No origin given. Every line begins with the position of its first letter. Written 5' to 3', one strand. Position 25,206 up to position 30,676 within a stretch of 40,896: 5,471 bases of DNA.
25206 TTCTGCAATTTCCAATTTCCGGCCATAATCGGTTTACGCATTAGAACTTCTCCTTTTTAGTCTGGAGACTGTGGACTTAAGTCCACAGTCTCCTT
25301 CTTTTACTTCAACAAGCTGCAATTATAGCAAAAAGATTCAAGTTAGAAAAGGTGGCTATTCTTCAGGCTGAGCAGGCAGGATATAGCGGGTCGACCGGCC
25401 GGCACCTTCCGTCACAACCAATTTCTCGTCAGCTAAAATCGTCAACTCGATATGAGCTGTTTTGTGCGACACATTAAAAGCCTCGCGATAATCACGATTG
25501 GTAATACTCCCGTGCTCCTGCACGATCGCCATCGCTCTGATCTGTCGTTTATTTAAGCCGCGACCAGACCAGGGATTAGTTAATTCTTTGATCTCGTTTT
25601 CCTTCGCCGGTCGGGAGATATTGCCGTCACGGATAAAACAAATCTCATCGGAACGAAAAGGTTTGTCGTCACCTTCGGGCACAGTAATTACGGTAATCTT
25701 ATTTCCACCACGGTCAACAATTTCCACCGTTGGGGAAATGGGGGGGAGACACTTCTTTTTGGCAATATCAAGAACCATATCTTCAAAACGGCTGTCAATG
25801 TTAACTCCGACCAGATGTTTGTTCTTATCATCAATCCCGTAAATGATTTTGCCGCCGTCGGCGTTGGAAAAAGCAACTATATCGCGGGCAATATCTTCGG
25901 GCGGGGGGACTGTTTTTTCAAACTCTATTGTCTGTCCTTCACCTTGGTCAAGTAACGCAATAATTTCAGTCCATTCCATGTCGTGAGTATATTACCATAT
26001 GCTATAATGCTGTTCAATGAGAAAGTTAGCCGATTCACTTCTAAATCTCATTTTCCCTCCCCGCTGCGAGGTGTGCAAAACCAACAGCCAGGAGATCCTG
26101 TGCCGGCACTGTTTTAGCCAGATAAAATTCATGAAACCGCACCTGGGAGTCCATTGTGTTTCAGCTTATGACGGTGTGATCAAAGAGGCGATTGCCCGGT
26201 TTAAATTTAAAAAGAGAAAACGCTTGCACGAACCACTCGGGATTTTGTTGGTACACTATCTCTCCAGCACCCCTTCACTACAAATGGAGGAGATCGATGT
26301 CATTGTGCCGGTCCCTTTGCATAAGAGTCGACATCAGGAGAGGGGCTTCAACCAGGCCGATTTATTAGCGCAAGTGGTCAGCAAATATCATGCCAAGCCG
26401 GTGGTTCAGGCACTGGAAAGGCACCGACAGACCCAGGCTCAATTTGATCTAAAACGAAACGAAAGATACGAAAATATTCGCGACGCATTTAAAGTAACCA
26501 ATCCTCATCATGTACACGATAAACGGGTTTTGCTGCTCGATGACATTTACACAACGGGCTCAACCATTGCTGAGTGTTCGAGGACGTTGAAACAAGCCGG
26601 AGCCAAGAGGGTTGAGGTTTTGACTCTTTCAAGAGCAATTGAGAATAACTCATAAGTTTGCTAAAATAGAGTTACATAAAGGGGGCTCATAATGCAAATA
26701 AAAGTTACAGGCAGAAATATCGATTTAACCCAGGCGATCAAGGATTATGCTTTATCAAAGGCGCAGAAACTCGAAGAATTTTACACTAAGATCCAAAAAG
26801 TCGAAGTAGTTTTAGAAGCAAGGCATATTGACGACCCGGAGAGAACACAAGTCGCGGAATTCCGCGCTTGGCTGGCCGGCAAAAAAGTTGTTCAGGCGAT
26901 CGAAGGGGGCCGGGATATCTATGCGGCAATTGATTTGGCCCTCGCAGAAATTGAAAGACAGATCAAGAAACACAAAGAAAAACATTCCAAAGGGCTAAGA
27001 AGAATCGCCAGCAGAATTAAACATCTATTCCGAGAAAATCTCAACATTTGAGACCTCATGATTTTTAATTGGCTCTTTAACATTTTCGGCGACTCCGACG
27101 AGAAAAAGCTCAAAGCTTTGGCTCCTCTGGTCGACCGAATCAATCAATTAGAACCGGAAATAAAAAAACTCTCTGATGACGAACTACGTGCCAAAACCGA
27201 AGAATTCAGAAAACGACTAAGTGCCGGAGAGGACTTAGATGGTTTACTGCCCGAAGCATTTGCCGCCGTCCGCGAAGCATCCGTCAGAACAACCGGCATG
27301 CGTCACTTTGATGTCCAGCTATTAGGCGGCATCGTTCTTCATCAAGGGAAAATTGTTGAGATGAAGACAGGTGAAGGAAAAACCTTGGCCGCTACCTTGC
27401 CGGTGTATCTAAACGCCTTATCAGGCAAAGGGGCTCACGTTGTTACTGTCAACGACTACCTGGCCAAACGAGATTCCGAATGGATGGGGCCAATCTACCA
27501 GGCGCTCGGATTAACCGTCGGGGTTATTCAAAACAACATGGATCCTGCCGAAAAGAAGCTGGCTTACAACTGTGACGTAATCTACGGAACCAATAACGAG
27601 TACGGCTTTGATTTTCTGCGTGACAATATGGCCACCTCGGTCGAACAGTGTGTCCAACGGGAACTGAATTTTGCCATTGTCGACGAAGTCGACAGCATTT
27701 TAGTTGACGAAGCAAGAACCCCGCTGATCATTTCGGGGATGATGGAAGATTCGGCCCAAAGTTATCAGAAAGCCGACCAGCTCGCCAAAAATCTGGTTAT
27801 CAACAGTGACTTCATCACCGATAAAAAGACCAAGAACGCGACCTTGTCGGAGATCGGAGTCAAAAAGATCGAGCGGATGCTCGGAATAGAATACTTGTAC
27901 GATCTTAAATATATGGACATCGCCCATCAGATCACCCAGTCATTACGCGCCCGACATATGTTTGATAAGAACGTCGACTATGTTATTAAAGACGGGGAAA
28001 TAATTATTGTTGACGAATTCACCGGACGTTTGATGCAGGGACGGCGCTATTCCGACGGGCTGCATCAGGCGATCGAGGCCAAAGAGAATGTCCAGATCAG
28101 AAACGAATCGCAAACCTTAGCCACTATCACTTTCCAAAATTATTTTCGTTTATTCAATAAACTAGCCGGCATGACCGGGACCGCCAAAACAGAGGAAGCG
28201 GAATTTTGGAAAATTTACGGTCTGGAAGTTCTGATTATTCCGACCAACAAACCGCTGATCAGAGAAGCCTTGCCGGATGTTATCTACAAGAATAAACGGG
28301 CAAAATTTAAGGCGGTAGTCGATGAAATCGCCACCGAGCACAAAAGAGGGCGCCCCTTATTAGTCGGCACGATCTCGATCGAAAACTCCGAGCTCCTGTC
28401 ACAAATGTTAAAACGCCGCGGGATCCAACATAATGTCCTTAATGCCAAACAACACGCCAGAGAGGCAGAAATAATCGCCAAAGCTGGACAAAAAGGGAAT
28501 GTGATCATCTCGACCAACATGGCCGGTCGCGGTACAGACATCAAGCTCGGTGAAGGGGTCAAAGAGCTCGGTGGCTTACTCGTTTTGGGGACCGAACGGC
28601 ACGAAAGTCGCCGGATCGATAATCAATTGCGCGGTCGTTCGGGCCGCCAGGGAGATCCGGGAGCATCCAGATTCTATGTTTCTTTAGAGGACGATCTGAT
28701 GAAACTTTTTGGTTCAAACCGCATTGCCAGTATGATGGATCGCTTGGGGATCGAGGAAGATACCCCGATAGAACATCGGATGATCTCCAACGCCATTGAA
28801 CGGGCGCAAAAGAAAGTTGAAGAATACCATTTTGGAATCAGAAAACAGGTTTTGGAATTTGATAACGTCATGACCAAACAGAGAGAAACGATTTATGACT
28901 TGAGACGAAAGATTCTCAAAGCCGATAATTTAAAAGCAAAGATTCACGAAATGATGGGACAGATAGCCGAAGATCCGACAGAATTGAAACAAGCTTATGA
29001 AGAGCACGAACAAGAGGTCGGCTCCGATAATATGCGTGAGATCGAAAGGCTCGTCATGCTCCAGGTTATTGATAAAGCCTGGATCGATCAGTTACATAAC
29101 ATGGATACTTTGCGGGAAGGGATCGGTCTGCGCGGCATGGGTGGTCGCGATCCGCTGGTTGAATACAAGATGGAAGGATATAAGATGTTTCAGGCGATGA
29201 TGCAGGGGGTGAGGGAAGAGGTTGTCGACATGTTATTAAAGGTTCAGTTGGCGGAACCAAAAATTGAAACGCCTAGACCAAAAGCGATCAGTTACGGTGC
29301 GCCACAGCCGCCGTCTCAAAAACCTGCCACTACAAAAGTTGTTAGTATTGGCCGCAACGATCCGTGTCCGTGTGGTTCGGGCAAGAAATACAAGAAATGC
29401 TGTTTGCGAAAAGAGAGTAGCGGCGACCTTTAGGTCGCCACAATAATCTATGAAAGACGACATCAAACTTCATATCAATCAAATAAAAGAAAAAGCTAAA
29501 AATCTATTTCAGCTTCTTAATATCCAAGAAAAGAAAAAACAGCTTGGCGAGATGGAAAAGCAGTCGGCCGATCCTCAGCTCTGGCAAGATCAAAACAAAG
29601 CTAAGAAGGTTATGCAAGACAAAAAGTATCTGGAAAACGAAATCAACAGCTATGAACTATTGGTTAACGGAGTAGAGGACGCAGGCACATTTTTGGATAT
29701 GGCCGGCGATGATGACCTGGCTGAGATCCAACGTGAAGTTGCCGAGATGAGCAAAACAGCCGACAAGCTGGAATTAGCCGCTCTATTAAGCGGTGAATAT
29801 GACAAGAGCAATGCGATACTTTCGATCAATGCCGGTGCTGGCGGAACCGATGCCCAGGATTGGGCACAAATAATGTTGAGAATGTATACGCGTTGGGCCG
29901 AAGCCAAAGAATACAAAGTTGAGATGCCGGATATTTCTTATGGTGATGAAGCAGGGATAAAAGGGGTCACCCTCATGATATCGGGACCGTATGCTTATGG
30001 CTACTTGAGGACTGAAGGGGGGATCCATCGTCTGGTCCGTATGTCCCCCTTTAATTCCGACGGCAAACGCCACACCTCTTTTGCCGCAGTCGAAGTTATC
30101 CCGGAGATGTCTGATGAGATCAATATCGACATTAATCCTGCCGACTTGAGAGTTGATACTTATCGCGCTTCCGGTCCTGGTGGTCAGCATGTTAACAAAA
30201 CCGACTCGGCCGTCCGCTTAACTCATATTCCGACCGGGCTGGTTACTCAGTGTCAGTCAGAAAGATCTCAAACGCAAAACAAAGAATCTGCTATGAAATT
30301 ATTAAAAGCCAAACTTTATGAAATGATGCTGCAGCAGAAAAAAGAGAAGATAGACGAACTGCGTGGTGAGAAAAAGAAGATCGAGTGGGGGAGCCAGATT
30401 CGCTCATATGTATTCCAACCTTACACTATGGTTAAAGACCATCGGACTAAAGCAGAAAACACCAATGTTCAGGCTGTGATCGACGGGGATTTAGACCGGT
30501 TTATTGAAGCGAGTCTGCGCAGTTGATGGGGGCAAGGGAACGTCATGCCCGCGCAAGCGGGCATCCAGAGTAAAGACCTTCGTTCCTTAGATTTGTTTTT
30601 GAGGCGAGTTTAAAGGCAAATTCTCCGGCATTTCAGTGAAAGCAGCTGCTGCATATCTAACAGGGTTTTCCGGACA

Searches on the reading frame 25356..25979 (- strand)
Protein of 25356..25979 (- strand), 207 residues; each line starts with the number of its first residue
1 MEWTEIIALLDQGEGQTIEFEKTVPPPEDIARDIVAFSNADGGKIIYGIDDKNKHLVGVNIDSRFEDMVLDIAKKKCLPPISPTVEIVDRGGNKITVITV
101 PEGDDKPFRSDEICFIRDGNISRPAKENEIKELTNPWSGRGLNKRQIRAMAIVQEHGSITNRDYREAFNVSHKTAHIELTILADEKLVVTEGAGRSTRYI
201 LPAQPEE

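Call 44: search_protein_families(library=pfam, proteins=[window:25356-25979:-], max_evalue=0.001)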
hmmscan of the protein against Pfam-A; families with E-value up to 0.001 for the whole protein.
window:25356-25979:- (207 aa): 2 families
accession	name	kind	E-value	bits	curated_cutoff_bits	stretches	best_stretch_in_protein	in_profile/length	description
PF04326.19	SLFN_AlbA_2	-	6.5e-22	78.7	25.3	1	14-125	1-117/118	Schlafen, AlbA_2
PF22168.2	DIP2311-like_C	-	1.1e-05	26.1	27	1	149-200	10-61/63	Transcriptional regulator DIP2311-like, C-terminal domain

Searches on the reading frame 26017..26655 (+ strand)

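Call 44: search_protein_families(library=pfam, proteins=[window:26017-26655:+], max_evalue=0.001)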
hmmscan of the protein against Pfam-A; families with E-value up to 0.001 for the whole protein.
window:26017-26655:+ (212 aa): 3 families
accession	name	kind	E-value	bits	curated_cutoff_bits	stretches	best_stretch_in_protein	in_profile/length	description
PF00156.33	Pribosyltran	-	1.3e-07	31.5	26.3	1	132-205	58-124/158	Phosphoribosyl transferase domain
PF18912.6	DZR_2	-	1.8e-07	31.3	27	1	8-47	1-42/56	Double zinc ribbon domain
PF14681.12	UPRTase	-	0.00012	22.1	27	1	161-203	113-155/206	Uracil phosphoribosyltransferase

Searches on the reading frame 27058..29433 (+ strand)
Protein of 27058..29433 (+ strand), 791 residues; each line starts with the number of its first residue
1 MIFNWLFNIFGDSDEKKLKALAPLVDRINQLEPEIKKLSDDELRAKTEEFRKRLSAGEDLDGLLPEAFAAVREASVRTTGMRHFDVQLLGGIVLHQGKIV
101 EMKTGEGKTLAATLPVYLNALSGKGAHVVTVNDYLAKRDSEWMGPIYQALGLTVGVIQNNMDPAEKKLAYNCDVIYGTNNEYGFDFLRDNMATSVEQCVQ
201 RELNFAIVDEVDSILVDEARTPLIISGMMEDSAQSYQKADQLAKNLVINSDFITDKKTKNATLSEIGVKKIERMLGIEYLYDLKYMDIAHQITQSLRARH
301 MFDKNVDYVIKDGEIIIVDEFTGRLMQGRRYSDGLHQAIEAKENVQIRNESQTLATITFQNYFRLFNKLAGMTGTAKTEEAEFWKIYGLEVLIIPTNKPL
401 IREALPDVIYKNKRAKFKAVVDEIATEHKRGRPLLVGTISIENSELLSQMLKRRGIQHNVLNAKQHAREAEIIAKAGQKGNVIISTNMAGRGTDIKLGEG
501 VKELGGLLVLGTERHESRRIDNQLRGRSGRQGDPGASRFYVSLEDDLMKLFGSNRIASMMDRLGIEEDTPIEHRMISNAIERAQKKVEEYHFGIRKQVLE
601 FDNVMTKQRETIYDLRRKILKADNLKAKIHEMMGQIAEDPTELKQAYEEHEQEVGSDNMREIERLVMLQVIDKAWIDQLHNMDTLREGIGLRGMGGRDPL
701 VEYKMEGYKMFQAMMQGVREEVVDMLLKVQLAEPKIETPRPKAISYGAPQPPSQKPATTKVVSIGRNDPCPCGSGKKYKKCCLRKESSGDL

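Call 45: search_protein_families(library=pfam, proteins=[window:27058-29433:+], max_evalue=0.001)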
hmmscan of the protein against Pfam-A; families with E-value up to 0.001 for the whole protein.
window:27058-29433:+ (791 aa): 7 families
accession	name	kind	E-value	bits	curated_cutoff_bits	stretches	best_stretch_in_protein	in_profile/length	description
PF07517.20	SecA_DEAD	-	2.9e-133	444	24.6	1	8-384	3-290/290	SecA DEAD-like domain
PF21090.3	P-loop_SecA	-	1.4e-79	267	27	2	399-499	1-101/205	SecA P-loop domain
PF07516.18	SecA_SW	-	4.1e-55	187.4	26.7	2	642-730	114-200/200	SecA Wing and Scaffold domain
PF01043.26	SecA_PP_bind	-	4.9e-39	133.8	23.5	1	232-340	2-110/110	SecA preprotein cross-linking domain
PF02810.21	SEC-C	-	4.5e-10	39.6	20.4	1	766-784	1-19/19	SEC-C motif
PF00270.35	DEAD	-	5.6e-08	33.1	26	1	99-218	18-133/167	DEAD/DEAH box helicase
PF00271.37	Helicase_C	-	1.4e-05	25.8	23.5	1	416-531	2-109/110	Helicase conserved C-terminal domain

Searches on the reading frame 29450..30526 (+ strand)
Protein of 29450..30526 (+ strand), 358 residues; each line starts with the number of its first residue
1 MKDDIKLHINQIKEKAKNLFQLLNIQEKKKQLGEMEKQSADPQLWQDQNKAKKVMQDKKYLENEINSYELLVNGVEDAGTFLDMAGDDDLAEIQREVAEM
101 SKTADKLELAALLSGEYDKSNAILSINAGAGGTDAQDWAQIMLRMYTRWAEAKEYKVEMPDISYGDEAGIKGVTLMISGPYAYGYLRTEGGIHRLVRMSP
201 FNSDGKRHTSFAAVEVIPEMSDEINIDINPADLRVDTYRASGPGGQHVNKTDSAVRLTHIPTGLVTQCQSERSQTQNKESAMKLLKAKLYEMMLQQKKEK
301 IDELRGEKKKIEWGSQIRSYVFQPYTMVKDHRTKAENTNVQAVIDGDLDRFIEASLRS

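Call 45: search_protein_families(library=pfam, proteins=[window:29450-30526:+], max_evalue=0.001)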
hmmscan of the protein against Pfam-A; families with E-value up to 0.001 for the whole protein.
window:29450-30526:+ (358 aa): 2 families
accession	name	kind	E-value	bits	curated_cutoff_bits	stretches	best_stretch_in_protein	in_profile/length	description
PF03462.23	PCRF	-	1.5e-56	191.7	24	1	29-214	2-194/194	PCRF domain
PF00472.26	RF-1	-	9.2e-46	155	35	1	222-332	1-116/116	RF-1 domain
